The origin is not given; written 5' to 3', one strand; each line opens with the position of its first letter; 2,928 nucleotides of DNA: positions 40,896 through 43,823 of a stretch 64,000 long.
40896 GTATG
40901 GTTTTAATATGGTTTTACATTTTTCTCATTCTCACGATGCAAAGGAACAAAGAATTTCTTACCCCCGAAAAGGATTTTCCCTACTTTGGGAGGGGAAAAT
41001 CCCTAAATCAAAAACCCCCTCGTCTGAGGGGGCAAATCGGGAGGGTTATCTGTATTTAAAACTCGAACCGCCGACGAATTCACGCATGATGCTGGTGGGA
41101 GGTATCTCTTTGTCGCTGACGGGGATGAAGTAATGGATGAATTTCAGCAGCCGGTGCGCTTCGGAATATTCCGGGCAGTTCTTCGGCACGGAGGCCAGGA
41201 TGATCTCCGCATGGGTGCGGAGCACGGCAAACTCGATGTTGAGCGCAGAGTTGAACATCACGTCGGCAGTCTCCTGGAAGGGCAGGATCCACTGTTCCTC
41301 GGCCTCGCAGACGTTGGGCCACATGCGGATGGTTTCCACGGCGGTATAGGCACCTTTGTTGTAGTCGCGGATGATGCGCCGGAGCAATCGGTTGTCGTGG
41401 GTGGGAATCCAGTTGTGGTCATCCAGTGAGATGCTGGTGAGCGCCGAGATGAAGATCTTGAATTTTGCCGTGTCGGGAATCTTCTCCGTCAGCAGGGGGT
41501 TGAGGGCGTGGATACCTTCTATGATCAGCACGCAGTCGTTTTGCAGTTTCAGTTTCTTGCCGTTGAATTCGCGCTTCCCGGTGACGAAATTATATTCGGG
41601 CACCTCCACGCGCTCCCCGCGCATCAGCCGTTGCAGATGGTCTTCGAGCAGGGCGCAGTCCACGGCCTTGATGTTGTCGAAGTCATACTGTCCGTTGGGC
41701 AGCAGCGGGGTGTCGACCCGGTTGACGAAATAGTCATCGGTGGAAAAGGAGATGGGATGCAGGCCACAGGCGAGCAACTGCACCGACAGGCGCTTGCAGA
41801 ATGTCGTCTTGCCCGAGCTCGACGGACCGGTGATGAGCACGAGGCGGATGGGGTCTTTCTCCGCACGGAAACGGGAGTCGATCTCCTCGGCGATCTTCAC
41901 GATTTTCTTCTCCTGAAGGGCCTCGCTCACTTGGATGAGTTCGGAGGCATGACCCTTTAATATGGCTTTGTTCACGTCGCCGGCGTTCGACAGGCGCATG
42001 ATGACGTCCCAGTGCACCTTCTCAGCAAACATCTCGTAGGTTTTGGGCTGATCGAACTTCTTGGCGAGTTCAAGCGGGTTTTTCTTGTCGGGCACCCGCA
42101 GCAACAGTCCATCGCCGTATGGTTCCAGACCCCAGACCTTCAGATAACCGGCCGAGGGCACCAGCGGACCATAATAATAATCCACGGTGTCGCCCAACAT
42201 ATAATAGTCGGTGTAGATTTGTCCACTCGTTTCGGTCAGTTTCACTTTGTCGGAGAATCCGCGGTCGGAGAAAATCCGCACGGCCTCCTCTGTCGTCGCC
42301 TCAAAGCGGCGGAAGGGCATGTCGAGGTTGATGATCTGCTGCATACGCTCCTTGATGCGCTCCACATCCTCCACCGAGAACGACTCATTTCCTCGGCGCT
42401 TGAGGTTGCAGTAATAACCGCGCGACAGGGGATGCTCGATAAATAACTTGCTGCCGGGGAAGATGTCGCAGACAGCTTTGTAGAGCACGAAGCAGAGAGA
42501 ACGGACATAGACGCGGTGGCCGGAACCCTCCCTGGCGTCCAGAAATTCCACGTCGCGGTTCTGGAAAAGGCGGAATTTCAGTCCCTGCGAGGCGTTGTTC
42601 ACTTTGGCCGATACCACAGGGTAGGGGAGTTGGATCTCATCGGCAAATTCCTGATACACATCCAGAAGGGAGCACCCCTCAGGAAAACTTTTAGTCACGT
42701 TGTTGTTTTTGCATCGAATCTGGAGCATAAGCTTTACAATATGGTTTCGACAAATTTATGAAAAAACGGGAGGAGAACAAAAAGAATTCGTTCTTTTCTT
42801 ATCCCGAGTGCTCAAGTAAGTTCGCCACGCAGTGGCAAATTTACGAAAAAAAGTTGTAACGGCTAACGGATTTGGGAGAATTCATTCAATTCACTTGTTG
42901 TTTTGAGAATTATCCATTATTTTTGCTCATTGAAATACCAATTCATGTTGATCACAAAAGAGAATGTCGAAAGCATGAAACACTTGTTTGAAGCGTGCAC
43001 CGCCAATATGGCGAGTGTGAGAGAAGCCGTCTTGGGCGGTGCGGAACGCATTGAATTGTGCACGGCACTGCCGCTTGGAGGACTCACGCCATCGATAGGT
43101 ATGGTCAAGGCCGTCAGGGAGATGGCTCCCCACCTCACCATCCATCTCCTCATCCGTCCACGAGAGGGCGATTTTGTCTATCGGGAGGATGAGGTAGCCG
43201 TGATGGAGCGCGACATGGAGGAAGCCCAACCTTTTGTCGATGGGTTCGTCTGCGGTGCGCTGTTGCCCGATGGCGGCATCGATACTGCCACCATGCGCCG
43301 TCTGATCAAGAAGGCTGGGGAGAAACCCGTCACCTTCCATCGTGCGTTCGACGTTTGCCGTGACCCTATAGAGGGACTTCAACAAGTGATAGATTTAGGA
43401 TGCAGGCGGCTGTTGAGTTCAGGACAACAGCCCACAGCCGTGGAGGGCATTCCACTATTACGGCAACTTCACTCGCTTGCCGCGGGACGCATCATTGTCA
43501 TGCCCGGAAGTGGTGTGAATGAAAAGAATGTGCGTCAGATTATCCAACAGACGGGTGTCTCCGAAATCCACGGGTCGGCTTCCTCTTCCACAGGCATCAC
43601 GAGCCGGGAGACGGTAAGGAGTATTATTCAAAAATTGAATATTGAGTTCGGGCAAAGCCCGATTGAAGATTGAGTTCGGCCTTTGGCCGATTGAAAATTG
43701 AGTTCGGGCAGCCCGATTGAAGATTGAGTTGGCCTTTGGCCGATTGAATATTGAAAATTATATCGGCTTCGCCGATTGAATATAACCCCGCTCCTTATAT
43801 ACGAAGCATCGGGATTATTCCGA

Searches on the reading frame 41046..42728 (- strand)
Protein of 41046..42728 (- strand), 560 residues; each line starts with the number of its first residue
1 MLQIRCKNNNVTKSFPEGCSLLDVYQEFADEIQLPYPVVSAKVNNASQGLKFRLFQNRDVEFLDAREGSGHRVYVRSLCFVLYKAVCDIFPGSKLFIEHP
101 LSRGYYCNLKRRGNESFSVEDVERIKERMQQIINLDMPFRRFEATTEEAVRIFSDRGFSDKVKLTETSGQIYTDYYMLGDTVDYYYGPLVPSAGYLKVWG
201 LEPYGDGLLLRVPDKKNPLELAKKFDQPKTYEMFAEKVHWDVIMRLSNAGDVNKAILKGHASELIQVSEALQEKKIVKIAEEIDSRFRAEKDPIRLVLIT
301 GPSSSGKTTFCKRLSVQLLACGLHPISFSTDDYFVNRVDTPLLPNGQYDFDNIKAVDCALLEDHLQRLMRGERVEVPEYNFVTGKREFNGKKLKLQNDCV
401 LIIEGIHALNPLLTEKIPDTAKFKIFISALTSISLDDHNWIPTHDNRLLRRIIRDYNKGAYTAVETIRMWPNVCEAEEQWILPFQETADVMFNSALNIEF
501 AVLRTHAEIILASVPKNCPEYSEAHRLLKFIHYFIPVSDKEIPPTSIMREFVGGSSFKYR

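Call 4: search_protein_families(library=pfam, proteins=[window:41046-42728:-], max_evalue=0.01)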
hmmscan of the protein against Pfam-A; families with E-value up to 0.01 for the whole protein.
window:41046-42728:- (560 aa): 5 families
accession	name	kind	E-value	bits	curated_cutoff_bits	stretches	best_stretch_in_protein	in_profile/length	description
PF00485.24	PRK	-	9e-18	65.2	22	1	299-494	4-189/196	Phosphoribulokinase / Uridine kinase family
PF03215.21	Rad17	-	0.00044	20.7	23.8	1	270-318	22-69/186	Rad17 P-loop domain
PF13238.12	AAA_18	-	0.0008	20.3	29.4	1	297-341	1-44/128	AAA domain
PF20720.3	nSTAND3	-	0.002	18.2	27.2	1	295-329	18-52/155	Novel STAND NTPase 3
PF13191.12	AAA_16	-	0.008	17.1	32.6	0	290-317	21-47/167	AAA ATPase domain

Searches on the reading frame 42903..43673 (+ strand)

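Call 4: search_protein_families(library=pfam, proteins=[window:42903-43673:+], max_evalue=0.01)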
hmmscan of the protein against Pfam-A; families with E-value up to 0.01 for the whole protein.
window:42903-43673:+ (256 aa): 1 family
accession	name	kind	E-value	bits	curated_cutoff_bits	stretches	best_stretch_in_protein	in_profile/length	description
PF03932.20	CutC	-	1.2e-64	218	23.3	1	29-227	3-201/202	CutC family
